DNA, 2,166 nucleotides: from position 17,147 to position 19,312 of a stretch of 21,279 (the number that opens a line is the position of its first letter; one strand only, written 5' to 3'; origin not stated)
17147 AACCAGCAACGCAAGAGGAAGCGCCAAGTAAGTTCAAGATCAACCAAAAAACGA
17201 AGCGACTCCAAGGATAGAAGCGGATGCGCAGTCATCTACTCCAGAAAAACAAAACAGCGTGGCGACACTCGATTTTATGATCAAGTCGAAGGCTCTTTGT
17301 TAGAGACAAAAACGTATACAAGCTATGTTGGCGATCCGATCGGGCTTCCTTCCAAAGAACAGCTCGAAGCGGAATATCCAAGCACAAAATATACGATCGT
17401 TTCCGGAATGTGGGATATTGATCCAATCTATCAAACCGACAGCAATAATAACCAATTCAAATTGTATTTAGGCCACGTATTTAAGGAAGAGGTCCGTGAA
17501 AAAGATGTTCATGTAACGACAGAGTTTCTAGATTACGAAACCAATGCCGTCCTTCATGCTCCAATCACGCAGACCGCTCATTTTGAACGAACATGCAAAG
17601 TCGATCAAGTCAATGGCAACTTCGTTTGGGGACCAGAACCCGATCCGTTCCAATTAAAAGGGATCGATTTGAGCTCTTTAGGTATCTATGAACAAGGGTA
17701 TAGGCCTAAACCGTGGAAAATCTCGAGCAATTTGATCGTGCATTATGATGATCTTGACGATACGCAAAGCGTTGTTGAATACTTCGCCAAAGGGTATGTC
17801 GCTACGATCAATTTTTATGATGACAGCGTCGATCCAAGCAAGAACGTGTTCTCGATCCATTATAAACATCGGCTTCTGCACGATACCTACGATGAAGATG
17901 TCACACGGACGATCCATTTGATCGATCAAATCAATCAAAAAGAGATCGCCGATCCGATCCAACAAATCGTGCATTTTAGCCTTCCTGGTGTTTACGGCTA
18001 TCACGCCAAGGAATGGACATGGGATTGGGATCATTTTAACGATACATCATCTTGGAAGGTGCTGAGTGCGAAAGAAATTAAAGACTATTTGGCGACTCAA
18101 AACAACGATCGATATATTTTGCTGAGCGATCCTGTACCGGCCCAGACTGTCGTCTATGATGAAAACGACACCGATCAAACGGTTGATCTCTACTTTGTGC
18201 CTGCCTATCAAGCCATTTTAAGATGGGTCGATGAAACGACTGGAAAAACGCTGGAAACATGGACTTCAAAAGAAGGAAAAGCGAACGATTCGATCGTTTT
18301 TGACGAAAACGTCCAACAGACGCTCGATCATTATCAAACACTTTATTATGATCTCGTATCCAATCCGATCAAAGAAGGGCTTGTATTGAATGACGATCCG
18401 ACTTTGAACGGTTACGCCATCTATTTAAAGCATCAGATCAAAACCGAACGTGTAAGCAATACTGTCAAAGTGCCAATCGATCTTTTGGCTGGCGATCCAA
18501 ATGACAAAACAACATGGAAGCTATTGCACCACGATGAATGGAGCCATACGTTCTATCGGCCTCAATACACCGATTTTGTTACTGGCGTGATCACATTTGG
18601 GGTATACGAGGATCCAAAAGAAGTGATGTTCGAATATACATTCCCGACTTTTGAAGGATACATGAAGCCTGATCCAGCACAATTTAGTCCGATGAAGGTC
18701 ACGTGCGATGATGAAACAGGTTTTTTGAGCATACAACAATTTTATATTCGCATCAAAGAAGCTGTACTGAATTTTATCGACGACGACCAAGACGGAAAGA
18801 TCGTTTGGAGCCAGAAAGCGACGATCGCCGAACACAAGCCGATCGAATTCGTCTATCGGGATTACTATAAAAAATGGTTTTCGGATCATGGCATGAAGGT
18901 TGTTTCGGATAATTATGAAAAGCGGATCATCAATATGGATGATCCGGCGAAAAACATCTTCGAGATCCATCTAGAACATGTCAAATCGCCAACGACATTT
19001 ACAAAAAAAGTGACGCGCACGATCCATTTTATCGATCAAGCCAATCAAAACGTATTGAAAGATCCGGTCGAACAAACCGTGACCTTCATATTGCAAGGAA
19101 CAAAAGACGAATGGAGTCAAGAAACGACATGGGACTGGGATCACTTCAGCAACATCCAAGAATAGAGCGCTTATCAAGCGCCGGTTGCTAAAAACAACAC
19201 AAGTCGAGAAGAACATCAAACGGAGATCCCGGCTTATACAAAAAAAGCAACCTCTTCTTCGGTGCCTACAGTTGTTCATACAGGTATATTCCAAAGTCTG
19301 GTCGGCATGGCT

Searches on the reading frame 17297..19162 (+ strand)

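Call 57: search_protein_families(library=pfam, proteins=[window:17297-19162:+], max_evalue=0.001)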
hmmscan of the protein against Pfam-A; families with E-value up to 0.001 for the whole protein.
window:17297-19162:+ (622 aa): 2 families
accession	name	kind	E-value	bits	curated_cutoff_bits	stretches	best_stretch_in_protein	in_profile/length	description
PF17966.7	Muc_B2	-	6.1e-20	72.1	23.5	2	565-615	3-54/100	Muc B2-like domain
PF17965.7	MucBP_2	-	1.1e-10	42.3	23.4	1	306-379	3-74/74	Mucin binding domain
